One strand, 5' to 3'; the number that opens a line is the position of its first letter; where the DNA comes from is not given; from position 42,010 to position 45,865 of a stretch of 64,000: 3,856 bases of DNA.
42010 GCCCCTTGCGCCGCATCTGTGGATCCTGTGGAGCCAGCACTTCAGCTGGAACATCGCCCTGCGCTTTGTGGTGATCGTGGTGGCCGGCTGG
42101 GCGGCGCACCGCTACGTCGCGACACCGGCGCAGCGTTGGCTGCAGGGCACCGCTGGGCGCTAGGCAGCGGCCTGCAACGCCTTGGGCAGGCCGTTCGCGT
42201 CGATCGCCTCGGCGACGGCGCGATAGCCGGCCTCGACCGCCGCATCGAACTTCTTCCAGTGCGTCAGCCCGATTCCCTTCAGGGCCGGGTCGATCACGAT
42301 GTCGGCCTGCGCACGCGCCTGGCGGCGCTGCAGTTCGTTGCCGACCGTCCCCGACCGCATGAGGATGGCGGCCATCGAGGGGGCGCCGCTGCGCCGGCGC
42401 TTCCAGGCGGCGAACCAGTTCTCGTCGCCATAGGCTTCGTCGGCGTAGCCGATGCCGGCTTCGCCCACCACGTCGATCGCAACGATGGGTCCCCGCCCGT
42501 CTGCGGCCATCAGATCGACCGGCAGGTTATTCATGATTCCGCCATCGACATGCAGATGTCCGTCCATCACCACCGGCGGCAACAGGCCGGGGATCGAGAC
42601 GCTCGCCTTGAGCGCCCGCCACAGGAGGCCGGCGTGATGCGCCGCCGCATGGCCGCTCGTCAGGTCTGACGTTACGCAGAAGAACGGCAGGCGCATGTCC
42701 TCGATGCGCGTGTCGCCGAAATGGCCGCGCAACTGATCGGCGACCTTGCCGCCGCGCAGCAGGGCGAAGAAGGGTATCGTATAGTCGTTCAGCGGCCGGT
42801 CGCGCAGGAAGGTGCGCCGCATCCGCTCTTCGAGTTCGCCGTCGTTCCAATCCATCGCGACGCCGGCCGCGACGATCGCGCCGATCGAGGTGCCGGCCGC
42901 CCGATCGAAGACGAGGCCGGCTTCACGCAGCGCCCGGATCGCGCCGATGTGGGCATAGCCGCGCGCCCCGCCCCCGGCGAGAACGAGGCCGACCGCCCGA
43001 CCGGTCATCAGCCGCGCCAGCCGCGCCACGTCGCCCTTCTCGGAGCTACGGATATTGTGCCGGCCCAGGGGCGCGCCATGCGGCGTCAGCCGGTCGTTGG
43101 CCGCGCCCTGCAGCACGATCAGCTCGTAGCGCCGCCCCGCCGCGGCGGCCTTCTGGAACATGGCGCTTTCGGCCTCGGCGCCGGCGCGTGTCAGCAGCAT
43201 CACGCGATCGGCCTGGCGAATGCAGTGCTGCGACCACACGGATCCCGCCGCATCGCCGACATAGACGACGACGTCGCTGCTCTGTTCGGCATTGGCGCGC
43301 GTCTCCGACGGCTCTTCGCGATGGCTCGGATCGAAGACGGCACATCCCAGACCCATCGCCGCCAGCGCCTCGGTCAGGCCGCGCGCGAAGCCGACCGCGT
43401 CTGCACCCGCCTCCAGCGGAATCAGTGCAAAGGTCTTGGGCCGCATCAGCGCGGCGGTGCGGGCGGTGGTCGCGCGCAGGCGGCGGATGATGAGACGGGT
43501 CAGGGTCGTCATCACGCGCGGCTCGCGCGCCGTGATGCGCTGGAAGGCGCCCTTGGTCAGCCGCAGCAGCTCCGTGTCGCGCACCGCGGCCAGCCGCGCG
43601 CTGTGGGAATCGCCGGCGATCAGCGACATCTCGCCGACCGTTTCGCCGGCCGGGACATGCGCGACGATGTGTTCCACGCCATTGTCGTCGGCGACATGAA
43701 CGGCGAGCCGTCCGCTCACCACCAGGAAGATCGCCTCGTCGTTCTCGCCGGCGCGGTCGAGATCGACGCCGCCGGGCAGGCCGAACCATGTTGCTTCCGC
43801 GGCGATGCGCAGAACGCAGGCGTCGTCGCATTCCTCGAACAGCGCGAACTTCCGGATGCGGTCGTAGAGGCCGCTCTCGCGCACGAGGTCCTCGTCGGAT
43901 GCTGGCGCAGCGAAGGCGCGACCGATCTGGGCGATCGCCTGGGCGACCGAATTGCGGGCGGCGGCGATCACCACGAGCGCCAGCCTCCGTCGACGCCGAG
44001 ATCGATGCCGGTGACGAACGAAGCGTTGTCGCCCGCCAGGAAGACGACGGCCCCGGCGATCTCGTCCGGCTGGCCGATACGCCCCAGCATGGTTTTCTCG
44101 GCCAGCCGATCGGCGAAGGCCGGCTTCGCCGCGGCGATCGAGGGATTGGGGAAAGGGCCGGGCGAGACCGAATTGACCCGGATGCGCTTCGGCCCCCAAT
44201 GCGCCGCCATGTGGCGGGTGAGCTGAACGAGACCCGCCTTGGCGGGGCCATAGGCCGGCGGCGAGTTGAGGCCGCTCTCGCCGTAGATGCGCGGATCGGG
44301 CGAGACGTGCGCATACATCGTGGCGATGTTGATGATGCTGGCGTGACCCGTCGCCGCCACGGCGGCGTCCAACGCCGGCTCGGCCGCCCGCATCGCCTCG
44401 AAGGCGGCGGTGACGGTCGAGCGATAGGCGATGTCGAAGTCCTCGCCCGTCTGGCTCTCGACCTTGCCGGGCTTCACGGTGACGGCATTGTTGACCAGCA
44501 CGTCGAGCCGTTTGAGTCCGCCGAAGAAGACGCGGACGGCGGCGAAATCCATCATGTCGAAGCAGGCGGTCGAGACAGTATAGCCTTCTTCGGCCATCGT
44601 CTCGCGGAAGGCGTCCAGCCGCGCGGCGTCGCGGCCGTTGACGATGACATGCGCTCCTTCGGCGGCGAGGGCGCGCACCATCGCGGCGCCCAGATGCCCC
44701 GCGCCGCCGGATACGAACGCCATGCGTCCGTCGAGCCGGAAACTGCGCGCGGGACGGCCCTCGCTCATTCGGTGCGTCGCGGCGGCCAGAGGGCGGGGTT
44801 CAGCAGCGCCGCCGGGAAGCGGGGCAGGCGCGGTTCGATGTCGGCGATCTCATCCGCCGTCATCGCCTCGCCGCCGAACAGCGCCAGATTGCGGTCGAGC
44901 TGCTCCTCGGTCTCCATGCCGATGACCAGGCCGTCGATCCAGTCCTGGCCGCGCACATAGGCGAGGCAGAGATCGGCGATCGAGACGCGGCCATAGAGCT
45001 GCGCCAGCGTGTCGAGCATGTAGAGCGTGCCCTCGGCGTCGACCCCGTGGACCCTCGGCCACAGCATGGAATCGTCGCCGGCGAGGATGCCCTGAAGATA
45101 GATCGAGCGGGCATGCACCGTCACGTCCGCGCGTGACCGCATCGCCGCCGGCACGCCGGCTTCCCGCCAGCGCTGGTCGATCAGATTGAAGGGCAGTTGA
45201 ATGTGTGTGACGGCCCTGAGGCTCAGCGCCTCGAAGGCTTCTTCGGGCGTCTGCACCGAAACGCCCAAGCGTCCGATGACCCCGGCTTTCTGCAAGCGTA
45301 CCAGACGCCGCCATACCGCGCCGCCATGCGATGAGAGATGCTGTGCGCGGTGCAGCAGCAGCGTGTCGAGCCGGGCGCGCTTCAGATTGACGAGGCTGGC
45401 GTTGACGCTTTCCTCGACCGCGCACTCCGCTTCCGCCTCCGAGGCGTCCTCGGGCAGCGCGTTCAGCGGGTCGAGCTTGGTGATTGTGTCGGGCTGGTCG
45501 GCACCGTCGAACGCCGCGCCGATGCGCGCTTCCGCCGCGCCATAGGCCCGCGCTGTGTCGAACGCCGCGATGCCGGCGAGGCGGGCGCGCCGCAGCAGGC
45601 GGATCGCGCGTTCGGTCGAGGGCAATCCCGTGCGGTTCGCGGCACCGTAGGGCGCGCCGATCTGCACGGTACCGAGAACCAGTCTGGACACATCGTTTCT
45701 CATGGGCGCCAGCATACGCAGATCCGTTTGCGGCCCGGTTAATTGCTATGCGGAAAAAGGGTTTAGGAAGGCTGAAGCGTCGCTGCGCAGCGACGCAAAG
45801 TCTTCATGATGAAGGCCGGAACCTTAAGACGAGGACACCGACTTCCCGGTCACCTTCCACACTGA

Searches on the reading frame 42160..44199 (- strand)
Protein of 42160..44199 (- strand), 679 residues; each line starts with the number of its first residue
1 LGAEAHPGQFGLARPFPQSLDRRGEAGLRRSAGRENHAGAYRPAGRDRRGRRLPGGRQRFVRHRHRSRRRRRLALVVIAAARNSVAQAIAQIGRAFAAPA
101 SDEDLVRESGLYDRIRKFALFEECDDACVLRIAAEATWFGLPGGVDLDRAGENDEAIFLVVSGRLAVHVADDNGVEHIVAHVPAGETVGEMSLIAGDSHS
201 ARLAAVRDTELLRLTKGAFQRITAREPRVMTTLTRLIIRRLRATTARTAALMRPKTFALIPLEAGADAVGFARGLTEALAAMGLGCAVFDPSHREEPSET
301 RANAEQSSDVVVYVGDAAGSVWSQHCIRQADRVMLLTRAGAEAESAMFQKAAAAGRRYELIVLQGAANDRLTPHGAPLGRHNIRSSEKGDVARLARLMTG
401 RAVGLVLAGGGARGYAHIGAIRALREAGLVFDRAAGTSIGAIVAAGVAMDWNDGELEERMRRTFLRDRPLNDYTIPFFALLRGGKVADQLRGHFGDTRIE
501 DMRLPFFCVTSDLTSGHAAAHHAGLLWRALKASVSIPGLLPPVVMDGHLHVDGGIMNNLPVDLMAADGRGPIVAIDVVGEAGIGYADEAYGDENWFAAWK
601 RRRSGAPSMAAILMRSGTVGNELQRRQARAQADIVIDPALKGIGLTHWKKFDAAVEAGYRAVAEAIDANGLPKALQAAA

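Call 94: search_protein_families(library=pfam, proteins=[window:42160-44199:-], max_evalue=0.00001)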
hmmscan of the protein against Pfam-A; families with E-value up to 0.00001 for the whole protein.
window:42160-44199:- (679 aa): 3 families
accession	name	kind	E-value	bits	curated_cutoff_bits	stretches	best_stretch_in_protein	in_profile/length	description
PF01734.28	Patatin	-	1.2e-35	123.9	27.7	1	405-563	1-189/191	Patatin-like phospholipase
PF00027.35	cNMP_binding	-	1.8e-14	53.9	27.5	1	149-225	12-88/89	Cyclic nucleotide-binding domain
PF24179.1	NTE_Ploop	-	2.2e-10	41.1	27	1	272-351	34-114/223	Neuropathy Target Esterase family P-loop like domain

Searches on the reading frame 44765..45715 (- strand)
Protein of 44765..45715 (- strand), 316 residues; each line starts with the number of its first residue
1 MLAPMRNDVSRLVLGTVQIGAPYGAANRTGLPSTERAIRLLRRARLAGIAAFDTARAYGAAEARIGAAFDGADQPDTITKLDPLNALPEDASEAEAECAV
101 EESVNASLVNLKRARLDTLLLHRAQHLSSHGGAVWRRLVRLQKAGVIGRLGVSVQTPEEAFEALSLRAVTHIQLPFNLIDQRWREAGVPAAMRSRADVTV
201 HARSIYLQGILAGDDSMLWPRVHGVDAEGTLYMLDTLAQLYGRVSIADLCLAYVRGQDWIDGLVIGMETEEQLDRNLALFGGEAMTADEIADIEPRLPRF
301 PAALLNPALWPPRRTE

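Call 94: search_protein_families(library=pfam, proteins=[window:44765-45715:-], max_evalue=0.00001)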
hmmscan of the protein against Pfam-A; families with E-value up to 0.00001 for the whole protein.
window:44765-45715:- (316 aa): 1 family
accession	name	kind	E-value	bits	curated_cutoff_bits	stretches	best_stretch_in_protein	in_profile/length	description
PF00248.27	Aldo_ket_red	-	1.9e-24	86.7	24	1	11-294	1-287/291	Aldo/keto reductase family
